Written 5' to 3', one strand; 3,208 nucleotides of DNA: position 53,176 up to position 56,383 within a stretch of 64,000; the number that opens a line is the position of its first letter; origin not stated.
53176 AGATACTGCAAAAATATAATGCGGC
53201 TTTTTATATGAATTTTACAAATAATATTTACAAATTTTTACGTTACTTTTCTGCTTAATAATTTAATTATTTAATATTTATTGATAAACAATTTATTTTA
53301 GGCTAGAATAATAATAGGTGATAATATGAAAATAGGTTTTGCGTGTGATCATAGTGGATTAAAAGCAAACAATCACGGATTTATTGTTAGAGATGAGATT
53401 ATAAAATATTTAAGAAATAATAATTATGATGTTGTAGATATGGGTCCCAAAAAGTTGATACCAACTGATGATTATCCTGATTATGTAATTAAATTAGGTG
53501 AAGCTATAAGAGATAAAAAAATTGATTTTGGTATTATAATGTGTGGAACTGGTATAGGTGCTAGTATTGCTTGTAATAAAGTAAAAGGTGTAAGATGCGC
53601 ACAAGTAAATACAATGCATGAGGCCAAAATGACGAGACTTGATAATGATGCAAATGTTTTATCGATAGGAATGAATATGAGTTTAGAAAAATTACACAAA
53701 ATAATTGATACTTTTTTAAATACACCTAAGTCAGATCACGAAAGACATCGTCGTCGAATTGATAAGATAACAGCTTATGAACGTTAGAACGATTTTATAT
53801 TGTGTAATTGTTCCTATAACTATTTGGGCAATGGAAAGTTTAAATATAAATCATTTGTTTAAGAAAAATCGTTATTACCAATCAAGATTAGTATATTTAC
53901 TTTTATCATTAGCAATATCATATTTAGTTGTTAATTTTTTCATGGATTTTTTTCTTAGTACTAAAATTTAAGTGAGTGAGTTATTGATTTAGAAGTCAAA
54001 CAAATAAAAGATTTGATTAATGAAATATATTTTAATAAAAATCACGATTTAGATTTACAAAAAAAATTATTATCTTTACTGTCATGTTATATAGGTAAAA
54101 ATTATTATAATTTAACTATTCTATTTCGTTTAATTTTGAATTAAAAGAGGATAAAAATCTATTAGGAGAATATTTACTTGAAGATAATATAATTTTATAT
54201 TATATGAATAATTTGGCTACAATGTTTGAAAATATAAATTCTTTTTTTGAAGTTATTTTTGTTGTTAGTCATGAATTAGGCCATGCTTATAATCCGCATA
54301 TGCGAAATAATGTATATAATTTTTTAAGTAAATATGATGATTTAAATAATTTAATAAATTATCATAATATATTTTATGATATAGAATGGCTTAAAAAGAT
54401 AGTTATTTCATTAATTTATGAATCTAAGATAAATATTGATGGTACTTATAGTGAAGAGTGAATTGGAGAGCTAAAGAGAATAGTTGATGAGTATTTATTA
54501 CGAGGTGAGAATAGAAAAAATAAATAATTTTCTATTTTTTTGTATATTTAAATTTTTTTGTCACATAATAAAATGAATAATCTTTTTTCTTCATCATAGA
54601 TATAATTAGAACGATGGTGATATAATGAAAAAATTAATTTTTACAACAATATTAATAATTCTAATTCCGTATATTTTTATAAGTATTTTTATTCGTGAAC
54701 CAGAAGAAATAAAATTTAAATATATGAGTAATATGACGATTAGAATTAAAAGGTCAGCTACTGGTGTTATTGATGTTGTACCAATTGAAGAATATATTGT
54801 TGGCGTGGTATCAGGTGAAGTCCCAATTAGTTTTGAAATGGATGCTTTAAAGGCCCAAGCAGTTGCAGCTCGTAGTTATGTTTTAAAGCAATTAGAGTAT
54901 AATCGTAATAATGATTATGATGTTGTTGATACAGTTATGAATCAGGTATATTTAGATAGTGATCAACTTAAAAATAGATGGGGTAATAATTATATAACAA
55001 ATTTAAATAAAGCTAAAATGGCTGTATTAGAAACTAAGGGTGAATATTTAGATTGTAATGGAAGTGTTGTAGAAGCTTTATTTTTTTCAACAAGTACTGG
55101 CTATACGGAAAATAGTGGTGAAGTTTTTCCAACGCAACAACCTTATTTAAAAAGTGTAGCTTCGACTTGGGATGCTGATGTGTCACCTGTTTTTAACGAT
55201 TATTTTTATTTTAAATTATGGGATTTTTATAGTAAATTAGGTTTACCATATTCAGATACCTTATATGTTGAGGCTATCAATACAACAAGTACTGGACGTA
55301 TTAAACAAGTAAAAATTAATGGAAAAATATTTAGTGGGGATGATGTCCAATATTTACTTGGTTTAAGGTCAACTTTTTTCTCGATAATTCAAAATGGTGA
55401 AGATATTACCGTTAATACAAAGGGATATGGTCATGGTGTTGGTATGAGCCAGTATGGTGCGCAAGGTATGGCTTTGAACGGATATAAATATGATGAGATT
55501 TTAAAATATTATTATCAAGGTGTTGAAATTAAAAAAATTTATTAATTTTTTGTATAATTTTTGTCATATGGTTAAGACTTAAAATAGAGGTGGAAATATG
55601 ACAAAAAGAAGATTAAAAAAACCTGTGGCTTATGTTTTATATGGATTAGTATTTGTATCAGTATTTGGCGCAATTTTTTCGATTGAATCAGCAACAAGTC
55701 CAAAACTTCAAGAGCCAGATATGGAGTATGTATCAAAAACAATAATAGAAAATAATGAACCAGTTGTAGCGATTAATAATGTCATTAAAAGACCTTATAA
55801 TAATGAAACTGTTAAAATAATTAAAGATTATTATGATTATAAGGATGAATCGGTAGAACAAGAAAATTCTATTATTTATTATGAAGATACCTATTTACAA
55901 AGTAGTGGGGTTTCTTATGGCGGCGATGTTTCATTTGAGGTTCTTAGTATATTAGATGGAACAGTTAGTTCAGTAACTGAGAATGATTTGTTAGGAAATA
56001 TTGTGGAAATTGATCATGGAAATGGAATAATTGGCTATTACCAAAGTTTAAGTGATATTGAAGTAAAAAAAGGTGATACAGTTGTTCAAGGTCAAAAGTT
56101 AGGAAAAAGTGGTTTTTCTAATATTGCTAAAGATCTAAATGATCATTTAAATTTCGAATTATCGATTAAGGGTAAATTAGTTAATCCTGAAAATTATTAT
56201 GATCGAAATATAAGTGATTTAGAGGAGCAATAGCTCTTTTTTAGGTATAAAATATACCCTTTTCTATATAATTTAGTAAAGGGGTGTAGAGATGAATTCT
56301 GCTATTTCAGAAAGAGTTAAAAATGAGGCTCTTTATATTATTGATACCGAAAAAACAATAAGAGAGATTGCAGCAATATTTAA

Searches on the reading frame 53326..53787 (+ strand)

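Call 29: search_protein_families(library=pfam, proteins=[window:53326-53787:+], max_evalue=0.00001)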
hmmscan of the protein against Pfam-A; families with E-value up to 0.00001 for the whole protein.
window:53326-53787:+ (153 aa): 2 families
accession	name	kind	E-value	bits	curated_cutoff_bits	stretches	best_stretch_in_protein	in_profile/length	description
PF02502.23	LacAB_rpiB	-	3.4e-43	147.4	24.7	1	14-148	5-138/138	Ribose/Galactose Isomerase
PF14272.11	Gly_rich_SFCGS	-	8.7e-06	26.2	27.3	0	55-131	36-112/114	Glycine-rich SFCGS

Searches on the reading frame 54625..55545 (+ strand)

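Call 29: search_protein_families(library=pfam, proteins=[window:54625-55545:+], max_evalue=0.00001)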
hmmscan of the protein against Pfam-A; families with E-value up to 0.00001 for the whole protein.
window:54625-55545:+ (306 aa): 1 family
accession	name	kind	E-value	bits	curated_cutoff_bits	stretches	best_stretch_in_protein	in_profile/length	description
PF08486.15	SpoIID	-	7.3e-24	84.7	23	1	44-142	3-95/97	Stage II sporulation protein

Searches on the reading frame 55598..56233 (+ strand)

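Call 29: search_protein_families(library=pfam, proteins=[window:55598-56233:+], max_evalue=0.00001)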
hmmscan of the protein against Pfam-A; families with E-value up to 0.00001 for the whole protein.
window:55598-56233:+ (211 aa): 1 family
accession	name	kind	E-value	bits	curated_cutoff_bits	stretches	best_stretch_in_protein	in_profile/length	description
PF01551.29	Peptidase_M23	-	1.4e-19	70.5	28.7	1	103-197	4-96/96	Peptidase family M23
